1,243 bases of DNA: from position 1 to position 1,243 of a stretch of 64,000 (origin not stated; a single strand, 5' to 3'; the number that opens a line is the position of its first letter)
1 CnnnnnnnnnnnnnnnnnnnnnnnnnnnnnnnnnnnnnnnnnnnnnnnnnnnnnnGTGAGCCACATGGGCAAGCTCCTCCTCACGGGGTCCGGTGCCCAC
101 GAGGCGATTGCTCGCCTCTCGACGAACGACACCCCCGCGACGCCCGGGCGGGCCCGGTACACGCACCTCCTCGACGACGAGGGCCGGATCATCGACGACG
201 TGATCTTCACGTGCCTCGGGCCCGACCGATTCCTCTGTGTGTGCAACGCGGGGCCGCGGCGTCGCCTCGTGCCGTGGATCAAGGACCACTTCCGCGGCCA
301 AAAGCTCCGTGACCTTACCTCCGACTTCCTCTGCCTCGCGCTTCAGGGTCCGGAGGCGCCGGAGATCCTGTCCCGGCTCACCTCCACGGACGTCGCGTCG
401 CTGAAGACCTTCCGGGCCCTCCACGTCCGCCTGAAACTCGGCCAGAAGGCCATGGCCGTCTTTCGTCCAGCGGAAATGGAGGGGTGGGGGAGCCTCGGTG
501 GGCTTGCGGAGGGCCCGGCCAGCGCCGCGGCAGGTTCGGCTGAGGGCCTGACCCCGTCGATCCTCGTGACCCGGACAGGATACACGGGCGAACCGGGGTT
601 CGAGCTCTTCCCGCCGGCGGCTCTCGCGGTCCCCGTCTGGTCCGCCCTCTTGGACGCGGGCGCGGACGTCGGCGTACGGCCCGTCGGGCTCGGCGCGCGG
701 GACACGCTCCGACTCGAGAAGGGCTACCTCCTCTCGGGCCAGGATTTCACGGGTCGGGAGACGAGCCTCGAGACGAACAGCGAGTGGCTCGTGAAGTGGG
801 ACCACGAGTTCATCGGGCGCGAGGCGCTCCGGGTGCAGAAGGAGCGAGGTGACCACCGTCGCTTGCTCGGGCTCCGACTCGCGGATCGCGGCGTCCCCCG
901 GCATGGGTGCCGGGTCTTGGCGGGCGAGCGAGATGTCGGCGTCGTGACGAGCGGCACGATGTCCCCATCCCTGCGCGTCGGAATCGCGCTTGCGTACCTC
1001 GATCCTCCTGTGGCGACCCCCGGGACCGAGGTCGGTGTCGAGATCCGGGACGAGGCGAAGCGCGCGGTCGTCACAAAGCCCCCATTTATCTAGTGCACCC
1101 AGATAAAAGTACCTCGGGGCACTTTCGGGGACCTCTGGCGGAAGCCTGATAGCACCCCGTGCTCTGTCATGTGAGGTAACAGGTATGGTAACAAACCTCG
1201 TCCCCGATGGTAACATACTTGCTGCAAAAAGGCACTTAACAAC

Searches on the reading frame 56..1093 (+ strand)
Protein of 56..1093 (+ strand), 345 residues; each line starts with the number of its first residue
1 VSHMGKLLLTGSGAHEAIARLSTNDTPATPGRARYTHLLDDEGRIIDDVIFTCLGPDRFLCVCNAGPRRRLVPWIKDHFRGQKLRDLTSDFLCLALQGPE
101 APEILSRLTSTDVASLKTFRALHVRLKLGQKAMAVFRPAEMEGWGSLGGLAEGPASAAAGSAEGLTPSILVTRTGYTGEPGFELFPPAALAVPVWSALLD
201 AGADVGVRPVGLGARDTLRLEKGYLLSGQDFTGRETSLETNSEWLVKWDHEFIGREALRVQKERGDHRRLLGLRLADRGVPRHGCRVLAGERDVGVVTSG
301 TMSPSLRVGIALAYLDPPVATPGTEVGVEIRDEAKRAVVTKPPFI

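Call 11: search_protein_families(library=ncbifam, proteins=[window:56-1093:+], max_evalue=0.00001)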
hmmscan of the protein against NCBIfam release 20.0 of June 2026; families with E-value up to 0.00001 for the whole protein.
window:56-1093:+ (345 aa): 8 families
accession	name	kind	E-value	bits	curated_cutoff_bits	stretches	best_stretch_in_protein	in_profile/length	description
NF001567.0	PRK00389.1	subfamily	2.5e-87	293.2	300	2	167-345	181-353/359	glycine cleavage system aminomethyltransferase GcvT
TIGR00528.1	gcvT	equivalog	1.3e-72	244.7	235.85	2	129-345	148-360/362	glycine cleavage system aminomethyltransferase GcvT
NF010093.0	PRK13579.1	equivalog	3.4e-53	180.8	459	2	168-345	185-364/371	glycine cleavage system aminomethyltransferase GcvT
NF053776.1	TmaoDeMthMsil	equivalog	6.3e-47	160.6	1100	2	167-332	572-738/763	trimethylamine N-oxide demethylase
TIGR01372.1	soxA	subfamily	3.3e-35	121.2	1164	2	169-343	802-985/996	sarcosine oxidase subunit alpha family protein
NF009133.0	PRK12486.1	equivalog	5.3e-26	91.4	410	1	169-344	190-368/369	dimethylsulfoniopropionate demethylase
NF047633.1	SyrngDmethDesA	equivalog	1.6e-17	63.2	800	0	171-230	196-255/453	syringate O-demethylase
NF047885.1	VanMgalDeMLigM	equivalog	3.9e-10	39.3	580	0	171-245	197-271/461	vanillate/3-O-methylgallate O-demethylase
